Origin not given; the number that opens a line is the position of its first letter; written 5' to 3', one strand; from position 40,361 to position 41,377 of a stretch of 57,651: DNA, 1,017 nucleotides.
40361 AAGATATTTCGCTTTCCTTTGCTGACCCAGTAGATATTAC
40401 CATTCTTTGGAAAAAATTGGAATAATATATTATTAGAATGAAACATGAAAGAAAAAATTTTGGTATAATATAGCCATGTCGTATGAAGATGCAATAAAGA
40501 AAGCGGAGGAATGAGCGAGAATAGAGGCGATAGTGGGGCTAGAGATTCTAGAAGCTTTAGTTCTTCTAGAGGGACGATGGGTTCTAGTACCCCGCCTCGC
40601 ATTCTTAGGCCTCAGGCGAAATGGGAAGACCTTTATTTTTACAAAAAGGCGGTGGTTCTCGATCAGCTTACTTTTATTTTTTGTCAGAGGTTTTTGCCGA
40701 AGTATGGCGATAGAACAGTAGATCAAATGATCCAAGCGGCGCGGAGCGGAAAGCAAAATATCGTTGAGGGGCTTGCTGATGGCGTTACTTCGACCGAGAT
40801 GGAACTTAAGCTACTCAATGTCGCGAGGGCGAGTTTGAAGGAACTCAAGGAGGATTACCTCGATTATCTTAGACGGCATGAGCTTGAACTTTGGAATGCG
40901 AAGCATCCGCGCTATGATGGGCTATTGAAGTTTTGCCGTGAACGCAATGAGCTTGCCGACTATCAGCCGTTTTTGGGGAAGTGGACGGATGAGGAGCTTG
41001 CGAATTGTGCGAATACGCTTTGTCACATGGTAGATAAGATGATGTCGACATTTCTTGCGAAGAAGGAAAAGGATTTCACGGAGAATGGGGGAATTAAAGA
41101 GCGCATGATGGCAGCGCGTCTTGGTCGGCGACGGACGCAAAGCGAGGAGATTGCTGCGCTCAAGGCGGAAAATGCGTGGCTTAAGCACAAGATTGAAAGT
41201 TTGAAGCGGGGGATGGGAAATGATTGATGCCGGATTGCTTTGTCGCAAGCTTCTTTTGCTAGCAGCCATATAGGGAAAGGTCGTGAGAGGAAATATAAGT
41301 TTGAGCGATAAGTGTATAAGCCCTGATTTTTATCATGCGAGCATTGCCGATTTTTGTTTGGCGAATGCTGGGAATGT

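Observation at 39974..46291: Island 2: one operon stacking three unrelated PD-(D/E)xK nuclease modules with a DUF2075 ATPase, a candidate undescribed defence system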

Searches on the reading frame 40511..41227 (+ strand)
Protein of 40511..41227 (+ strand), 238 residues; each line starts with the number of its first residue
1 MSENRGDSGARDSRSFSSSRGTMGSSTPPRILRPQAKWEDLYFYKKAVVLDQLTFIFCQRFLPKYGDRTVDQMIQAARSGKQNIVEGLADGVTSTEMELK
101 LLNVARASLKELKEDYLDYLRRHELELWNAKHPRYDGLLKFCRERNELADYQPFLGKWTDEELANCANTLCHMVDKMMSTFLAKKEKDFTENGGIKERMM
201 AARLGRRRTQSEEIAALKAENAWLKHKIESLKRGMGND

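Call 3: search_protein_families(library=pfam, proteins=[window:40511-41227:+], max_evalue=0.01)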
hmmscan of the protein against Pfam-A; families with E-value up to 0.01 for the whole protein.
window:40511-41227:+ (238 aa): 1 family
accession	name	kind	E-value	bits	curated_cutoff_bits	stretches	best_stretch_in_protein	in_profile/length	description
PF05635.17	23S_rRNA_IVP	-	8.3e-06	26.4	33.8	1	39-114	1-74/106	23S rRNA-intervening sequence protein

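Call 4: search_protein_families(library=padloc, proteins=[window:40511-41227:+], max_evalue=0.01)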
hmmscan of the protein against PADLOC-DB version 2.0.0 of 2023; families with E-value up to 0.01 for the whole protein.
window:40511-41227:+ (238 aa): 0 families

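Call 5: search_protein_families(library=ncbifam, proteins=[window:40511-41227:+], max_evalue=0.01)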
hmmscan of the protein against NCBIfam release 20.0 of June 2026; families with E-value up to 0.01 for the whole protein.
window:40511-41227:+ (238 aa): 2 families
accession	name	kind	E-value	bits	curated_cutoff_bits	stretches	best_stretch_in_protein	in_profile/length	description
TIGR04258.1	4helix_suffix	equivalog_domain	3e-15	55.9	40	1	160-208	1-49/49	four helix bundle suffix domain-containing protein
TIGR02436.1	TIGR02436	subfamily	1.5e-06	28.4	24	1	44-114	2-70/109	four helix bundle protein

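Call 17: list_cluster_members(proteins=[window:40511-41227:+, P0001, window:43413-45089:+, window:45104-45412:+, window:45451-46101:+, window:39125-39973:+, window:46292-47983:+, window:38138-39115:+])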
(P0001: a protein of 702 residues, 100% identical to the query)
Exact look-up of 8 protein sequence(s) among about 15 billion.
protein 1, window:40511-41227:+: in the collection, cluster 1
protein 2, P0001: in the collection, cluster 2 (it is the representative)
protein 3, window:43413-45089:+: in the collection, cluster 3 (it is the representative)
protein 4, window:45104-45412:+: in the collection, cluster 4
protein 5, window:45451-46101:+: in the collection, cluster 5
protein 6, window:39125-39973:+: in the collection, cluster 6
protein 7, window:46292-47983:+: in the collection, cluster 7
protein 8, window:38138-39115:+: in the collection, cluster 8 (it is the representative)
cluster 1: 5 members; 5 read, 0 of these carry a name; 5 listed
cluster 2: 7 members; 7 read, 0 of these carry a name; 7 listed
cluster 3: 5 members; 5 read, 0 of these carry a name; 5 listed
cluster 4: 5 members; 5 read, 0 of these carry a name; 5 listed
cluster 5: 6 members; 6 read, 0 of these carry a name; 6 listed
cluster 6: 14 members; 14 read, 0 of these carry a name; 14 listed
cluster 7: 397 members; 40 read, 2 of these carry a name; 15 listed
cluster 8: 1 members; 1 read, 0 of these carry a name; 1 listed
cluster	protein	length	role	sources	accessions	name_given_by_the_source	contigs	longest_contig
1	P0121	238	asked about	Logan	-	-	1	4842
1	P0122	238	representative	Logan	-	-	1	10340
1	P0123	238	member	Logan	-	-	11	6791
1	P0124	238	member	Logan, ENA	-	-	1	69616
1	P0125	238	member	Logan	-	-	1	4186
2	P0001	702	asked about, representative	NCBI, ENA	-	-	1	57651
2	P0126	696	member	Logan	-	-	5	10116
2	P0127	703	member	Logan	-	-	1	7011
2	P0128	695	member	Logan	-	-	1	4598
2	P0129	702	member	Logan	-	-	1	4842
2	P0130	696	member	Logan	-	-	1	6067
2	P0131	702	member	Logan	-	-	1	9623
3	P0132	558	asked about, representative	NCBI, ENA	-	-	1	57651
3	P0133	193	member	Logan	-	-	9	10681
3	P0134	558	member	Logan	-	-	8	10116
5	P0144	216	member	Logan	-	-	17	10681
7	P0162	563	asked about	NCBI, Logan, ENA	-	-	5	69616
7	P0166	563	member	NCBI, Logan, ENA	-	-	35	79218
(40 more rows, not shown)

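Call 20: find_encoding_contigs(protein=P0124, flank=10000, max_places=6)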
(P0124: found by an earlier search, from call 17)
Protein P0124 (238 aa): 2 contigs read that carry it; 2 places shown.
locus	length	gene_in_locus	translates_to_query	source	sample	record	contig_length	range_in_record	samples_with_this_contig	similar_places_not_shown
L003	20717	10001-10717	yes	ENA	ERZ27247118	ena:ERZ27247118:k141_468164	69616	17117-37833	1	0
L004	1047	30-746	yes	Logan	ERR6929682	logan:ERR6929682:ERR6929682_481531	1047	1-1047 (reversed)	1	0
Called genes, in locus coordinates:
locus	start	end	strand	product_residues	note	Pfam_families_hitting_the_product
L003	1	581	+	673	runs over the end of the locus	PF00999:Na_H_Exchanger, PF02080:TrkA_C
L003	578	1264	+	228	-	-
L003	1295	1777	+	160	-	PF03968:LptD_N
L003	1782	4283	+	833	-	PF01751:Toprim, PF01131:Topoisom_bac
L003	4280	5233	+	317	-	PF02899:Phage_int_SAM_1, PF00589:Phage_integrase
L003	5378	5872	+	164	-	PF05198:IF3_N, PF00707:IF3_C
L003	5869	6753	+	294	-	PF01066:CDP-OH_P_transf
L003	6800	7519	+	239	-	-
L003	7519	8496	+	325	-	PF02195:ParB_N, PF17762:HTH_ParB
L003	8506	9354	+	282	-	PF04389:Peptidase_M28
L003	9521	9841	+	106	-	-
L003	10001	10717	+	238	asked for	PF05635:23S_rRNA_IVP (weak)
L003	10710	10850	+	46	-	-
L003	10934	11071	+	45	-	-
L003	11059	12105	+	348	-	PF10543:ORF6N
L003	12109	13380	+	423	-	PF00145:DNA_methylase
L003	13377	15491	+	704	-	PF13589:HATPase_c_3, PF02518:HATPase_c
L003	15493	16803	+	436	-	-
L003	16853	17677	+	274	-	PF10544:T5orf172, PF13455:MUG113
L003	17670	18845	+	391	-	PF00145:DNA_methylase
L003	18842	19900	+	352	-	PF00145:DNA_methylase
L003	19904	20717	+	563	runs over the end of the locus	PF07728:AAA_5 (faint)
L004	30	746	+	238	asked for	PF05635:23S_rRNA_IVP (weak)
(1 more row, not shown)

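Call 24: find_encoding_contigs(protein=P0144, flank=10000, max_places=8)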
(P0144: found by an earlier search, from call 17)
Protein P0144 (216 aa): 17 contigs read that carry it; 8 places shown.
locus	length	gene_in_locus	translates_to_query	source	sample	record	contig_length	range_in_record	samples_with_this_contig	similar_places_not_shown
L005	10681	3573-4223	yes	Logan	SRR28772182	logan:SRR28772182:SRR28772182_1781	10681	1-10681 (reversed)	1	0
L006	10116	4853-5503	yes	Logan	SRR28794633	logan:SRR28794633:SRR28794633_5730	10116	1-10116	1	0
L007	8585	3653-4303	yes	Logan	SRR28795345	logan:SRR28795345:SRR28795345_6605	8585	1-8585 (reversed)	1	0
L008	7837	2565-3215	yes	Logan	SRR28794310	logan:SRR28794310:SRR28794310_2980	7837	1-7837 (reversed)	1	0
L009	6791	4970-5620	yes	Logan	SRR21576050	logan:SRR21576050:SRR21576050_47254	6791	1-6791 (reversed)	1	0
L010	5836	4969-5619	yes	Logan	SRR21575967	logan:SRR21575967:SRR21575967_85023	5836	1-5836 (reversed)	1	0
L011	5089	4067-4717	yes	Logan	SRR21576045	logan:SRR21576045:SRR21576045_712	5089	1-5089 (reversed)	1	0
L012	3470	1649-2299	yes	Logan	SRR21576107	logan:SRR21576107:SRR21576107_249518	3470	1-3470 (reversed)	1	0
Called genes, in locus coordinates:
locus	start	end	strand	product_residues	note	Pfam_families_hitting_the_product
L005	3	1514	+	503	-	?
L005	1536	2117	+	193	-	PF14311:DUF4379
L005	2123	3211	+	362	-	PF05265:DUF723 (faint), PF14311:DUF4379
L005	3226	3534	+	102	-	PF13240:Zn_Ribbon_1 (weak)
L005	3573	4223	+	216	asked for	PF08378:NERD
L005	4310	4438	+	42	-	-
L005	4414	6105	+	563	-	PF05157:MshEN, PF00437:T2SSE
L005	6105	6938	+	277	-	PF00528:BPD_transp_1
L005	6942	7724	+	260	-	PF00929:RNase_T, PF13482:RNase_H_2 (weak)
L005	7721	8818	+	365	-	PF02518:HATPase_c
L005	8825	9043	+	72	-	-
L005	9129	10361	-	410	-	PF00266:Aminotran_5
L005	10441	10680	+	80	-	?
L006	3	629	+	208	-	?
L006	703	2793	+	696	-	PF09848:SLFN-g3_helicase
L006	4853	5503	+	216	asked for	PF08378:NERD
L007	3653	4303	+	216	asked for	PF08378:NERD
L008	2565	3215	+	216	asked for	PF08378:NERD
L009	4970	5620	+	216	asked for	PF08378:NERD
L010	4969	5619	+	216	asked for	PF08378:NERD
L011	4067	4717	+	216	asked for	PF08378:NERD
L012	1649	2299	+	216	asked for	PF08378:NERD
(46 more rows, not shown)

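Call 25: find_encoding_contigs(protein=P0166, flank=10000, max_places=10)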
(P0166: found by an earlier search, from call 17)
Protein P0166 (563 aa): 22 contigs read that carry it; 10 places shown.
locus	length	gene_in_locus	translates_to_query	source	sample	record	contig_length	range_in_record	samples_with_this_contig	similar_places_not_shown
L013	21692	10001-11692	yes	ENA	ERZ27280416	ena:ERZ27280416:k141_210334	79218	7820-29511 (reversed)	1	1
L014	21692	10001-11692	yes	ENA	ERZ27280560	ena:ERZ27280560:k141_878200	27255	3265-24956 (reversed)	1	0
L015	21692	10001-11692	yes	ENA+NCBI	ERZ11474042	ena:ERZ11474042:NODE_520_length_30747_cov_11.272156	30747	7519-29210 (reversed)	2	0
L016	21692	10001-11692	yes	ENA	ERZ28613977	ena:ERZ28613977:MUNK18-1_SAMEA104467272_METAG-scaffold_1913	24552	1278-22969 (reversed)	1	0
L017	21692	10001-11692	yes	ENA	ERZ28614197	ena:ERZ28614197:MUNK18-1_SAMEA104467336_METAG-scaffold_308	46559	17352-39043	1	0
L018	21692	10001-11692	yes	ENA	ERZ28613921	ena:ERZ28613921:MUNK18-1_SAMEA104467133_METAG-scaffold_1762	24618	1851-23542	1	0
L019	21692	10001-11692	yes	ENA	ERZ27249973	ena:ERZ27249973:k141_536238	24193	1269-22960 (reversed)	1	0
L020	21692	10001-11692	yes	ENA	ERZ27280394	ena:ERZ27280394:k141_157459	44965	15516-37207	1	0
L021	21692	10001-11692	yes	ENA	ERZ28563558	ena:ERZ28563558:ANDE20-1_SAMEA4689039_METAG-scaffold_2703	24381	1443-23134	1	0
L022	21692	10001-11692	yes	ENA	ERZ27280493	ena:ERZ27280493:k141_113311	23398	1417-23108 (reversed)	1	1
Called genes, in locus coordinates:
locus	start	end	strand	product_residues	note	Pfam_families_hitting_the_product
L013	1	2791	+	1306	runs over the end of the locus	PF04563:RNA_pol_Rpb2_1, PF04561:RNA_pol_Rpb2_2, PF04565:RNA_pol_Rpb2_3, PF10385:RNA_pol_Rpb2_45, PF00562:RNA_pol_Rpb2_6, PF04560:RNA_pol_Rpb2_7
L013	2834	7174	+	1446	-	PF04997:RNA_pol_Rpb1_1, PF00623:RNA_pol_Rpb1_2, PF04983:RNA_pol_Rpb1_3, PF05000:RNA_pol_Rpb1_4, PF01333:Apocytochr_F_C (faint), PF04998:RNA_pol_Rpb1_5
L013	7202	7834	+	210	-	PF00406:ADK, PF13207:AAA_17, PF13238:AAA_18 (faint), PF13671:AAA_33 (weak), PF05191:ADK_lid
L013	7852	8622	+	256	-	PF00557:Peptidase_M24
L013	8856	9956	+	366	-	PF00437:T2SSE, PF13401:AAA_22 (faint)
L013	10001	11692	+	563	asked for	PF05157:MshEN, PF00437:T2SSE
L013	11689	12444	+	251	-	-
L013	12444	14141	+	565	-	PF00749:tRNA-synt_1c, PF03950:tRNA-synt_1c_C, PF20974:tRNA-synt_1c_C2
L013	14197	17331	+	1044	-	PF13428:TPR_14 (faint), PF14559:TPR_19 (faint), PF07719:TPR_2 (faint), PF13174:TPR_6 (faint), PF13181:TPR_8 (faint), PF17874:TPR_MalT (weak), PF13432:TPR_16 (weak)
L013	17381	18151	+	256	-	-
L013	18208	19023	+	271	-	PF01618:MotA_ExbB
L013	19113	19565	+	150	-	PF02472:ExbD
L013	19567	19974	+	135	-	PF02472:ExbD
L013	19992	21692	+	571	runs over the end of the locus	-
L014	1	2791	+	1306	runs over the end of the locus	PF04563:RNA_pol_Rpb2_1, PF04561:RNA_pol_Rpb2_2, PF04565:RNA_pol_Rpb2_3, PF10385:RNA_pol_Rpb2_45, PF00562:RNA_pol_Rpb2_6, PF04560:RNA_pol_Rpb2_7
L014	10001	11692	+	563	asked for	PF05157:MshEN, PF00437:T2SSE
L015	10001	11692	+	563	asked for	PF05157:MshEN, PF00437:T2SSE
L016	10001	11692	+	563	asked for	PF05157:MshEN, PF00437:T2SSE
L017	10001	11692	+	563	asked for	PF05157:MshEN, PF00437:T2SSE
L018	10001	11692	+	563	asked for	PF05157:MshEN, PF00437:T2SSE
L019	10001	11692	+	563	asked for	PF05157:MshEN, PF00437:T2SSE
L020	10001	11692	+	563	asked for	PF05157:MshEN, PF00437:T2SSE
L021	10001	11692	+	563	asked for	PF05157:MshEN, PF00437:T2SSE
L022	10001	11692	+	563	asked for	PF05157:MshEN, PF00437:T2SSE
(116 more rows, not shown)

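Call 28: find_related_loci(query=A1, collection=genome_contigs, flank=10000)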
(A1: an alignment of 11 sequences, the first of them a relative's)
Query A1 (558 aa) in genome_contigs; peptide patterns used: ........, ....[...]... (x = any residue, [..] = any of these).
105 stretches matched a pattern; 21 encode a relative of the query (tblastn E <= 1e-3); 21 distinct loci.
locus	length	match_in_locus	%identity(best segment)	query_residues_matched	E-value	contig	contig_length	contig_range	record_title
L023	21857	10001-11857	66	8-556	0e+0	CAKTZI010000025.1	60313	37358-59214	MAG: uncultured Kiritimatiellaeota bacterium isolate REFINED_METABAT215_TOP10_CONTIGS_1500_ASSEMBLY_K77_MERGED__Hadza_Mo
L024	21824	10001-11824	68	11-548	0e+0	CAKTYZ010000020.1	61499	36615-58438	MAG: uncultured Kiritimatiellaeota bacterium isolate REFINED_METABAT215_TOP10_CONTIGS_1500_ASSEMBLY_K77_MERGED__Hadza_Mo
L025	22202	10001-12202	51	3-546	1e-172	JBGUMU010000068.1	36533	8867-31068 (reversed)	MAG: Bacilli bacterium isolate ruminal_MAG_226 ruminal_MAG_226_contig_0068, whole genome shotgun sequence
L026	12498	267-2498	49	17-546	1e-167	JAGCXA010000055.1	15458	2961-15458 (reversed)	MAG: Clostridia bacterium isolate RGIG10200 Yak_Rumen-5__c2025719, whole genome shotgun sequence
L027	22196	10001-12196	46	3-546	1e-166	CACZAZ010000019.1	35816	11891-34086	MAG: uncultured Ruminococcus sp. isolate RUG12450 genome assembly, contig: RUG12450_asm_19, whole genome shotgun sequenc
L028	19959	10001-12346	49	23-558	4e-162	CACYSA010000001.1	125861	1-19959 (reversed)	MAG: uncultured Erysipelotrichaceae bacterium isolate RUG12224 genome assembly, contig: RUG12224_asm_1, whole genome sho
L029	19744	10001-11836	67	8-549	0e+0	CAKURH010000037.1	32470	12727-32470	MAG: uncultured Kiritimatiellaeota bacterium isolate REFINED_METABAT215_TOP10_CONTIGS_1500_ASSEMBLY_K77_MERGED__Hadza_Ph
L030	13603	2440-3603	47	38-544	3e-105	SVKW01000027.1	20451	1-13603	MAG: Oscillospiraceae bacterium isolate SIG471 NODE_11840_length_20451_cov_2.702814, whole genome shotgun sequence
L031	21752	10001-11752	41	21-535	4e-106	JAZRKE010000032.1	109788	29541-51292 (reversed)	MAG: Acutalibacteraceae bacterium isolate T1900045451_YK20190142.MAGScoT_cleanbin_000001 SGB_7176_k141_2479042, whole ge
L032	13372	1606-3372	33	35-552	2e-79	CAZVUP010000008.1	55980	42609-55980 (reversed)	MAG TPA_asm: uncultured Muribaculaceae bacterium isolate SRP278969_co2_176 genome assembly, contig: NODE_301_length_5598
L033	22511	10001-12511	34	23-542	4e-78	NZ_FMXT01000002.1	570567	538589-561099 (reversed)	Pseudobutyrivibrio sp. YE44, whole genome shotgun sequence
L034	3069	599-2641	33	3-552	4e-79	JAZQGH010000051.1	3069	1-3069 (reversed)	MAG: Acutalibacteraceae bacterium isolate T1900044631_TS20190097.MAGScoT_cleanbin_000009 SGB_1035_k141_810456, whole gen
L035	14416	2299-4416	33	33-535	8e-78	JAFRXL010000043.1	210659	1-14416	MAG: Ruminococcus sp. isolate RGIG2886 Goat_Omasum.Co__c1880438, whole genome shotgun sequence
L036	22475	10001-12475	34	11-556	8e-76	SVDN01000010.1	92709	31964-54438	MAG: Lachnospiraceae bacterium isolate SIG281 NODE_336_length_92709_cov_6.129351, whole genome shotgun sequence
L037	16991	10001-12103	32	31-535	3e-74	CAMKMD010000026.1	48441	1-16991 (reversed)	MAG: uncultured Ruminococcus sp. isolate SRR12081302_bin.91_metaWRAP_v1.3_MAG genome assembly, contig: ERZ12289775.927,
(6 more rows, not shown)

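Call 33: search_protein_families(library=pfam, proteins=[L023:8041-9324:+, L023:12106-13425:+, L023:13684-16635:+, L029:8697-9944:+, L029:12747-14720:+, L025:3651-5429:+, L025:5859-6443:+, L025:6425-6892:+, L025:6949-7821:+, L025:12321-13547:+], max_evalue=0.001)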
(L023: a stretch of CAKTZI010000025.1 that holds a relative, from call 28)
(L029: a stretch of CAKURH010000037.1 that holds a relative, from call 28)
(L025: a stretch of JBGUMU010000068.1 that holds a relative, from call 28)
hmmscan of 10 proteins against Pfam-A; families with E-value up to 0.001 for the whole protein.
L023:8041-9324:+ (427 aa): 0 families

L023:12106-13425:+ (439 aa): 2 families
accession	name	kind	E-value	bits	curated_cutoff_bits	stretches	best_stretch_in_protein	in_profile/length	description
PF13635.12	DUF4143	-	5.5e-29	101.4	28.1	1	215-380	2-159/160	Domain of unknown function (DUF4143)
PF13173.12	AAA_14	-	2.1e-12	47.6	27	1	34-149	3-127/129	AAA domain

L023:13684-16635:+ (983 aa): 6 families
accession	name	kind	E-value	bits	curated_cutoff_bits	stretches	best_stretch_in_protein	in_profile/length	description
PF02836.23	Glyco_hydro_2_C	-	5.2e-95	318.5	21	1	341-621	1-301/302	Glycosyl hydrolases family 2, TIM barrel domain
PF02929.23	Bgal_small_N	-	4.4e-39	135.1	25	2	886-979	160-246/248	Beta galactosidase small chain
PF02837.24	Glyco_hydro_2_N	-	1.9e-34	119.5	28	1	92-260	4-167/169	Glycosyl hydrolases family 2, sugar binding domain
PF22666.2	Glyco_hydro_2_N2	-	9.4e-05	23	27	1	166-235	51-120/167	Glycosyl hydrolase 2 galactose-binding domain-like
PF16353.11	LacZ_4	-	0.00025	21.7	27.3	1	632-681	1-48/87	Beta-galactosidase, domain 4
PF02449.21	Glyco_hydro_42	-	0.00053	19.9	21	0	365-471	37-140/376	Beta-galactosidase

L029:8697-9944:+ (415 aa): 5 families
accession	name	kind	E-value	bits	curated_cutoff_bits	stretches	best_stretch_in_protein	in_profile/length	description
PF13635.12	DUF4143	-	1e-24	87.6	28.1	1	214-362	2-160/160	Domain of unknown function (DUF4143)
PF13173.12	AAA_14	-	3.9e-24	85.5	27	1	36-158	2-128/129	AAA domain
PF13401.12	AAA_22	-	0.00019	22.2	27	0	34-69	3-34/130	AAA domain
PF13191.12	AAA_16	-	0.00024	22.1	32.6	0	14-60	3-48/167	AAA ATPase domain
PF05621.17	TniB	-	0.00061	19.7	22.4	0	12-64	11-63/189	Bacterial TniB protein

L029:12747-14720:+ (657 aa): 0 families

L025:3651-5429:+ (592 aa): 4 families
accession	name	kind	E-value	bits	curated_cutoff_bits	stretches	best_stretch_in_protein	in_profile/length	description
PF01380.27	SIS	-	1.2e-40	138.8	25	2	286-411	2-129/131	SIS domain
PF13522.11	GATase_6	-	1.3e-17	64.5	27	1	62-191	9-129/130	Glutamine amidotransferase domain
PF13537.11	GATase_7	-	2.6e-12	47.3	25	1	83-193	13-118/123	Glutamine amidotransferase domain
PF13230.11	GATase_4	-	6e-08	32.4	23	1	31-132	35-139/272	Glutamine amidotransferases class-II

L025:5859-6443:+ (194 aa): 0 families

L025:6425-6892:+ (155 aa): 1 family
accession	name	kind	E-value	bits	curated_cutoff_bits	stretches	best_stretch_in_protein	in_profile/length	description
PF10263.15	SprT-like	-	1.5e-05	25.2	25.6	1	54-127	32-103/108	SprT-like family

L025:6949-7821:+ (290 aa): 2 families
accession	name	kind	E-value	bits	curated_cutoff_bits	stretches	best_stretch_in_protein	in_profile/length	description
PF08378.17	NERD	-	1.5e-28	100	22.1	1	73-187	1-111/111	Nuclease-related domain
PF01396.24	Zn_ribbon_Top1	-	3.7e-15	55.9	32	1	256-289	2-35/39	Topoisomerase DNA binding C4 zinc finger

L025:12321-13547:+ (408 aa): 1 family
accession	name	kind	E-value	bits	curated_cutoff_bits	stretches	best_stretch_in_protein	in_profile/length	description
PF00155.27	Aminotran_1_2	-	4.8e-28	98.8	19.7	1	44-399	14-357/361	Aminotransferase class I and II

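Call 45: find_encoding_contigs(protein=P0162, flank=10000, max_places=5)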
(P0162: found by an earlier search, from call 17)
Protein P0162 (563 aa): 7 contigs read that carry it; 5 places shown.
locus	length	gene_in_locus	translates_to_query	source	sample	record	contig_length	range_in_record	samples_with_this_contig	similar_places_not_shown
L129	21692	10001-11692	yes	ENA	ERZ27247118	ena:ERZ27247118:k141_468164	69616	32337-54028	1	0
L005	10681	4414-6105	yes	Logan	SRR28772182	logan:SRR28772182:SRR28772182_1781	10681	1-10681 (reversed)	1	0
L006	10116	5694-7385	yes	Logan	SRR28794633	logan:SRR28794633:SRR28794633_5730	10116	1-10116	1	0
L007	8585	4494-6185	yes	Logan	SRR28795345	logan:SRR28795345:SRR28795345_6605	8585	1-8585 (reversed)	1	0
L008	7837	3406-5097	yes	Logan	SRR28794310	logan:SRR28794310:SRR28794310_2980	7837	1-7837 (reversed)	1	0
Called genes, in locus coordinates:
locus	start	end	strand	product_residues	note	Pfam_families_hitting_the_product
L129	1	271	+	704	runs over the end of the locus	PF13589:HATPase_c_3, PF02518:HATPase_c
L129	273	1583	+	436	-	-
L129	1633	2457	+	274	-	PF10544:T5orf172, PF13455:MUG113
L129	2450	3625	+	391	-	PF00145:DNA_methylase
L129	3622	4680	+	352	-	PF00145:DNA_methylase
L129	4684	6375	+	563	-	PF07728:AAA_5 (faint)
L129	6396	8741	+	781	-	-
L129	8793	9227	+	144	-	-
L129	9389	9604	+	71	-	-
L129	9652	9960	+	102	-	-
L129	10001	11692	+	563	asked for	PF05157:MshEN, PF00437:T2SSE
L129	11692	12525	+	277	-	PF00528:BPD_transp_1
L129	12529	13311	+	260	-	PF00929:RNase_T, PF13482:RNase_H_2 (weak)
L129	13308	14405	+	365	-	PF02518:HATPase_c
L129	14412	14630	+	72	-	-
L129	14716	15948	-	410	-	PF00266:Aminotran_5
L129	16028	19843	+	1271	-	PF02811:PHP, PF07733:DNA_pol3_alpha, PF17657:DNA_pol3_finger, PF14579:HHH_6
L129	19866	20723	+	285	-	PF22435:MRM3-like_sub_bind, PF00588:SpoU_methylase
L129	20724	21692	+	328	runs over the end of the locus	PF01882:DUF58 (weak), PF00092:VWA, PF13768:VWA_3 (faint), PF13519:VWA_2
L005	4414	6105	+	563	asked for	PF05157:MshEN, PF00437:T2SSE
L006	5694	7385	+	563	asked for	PF05157:MshEN, PF00437:T2SSE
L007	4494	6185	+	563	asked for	PF05157:MshEN, PF00437:T2SSE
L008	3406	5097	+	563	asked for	PF05157:MshEN, PF00437:T2SSE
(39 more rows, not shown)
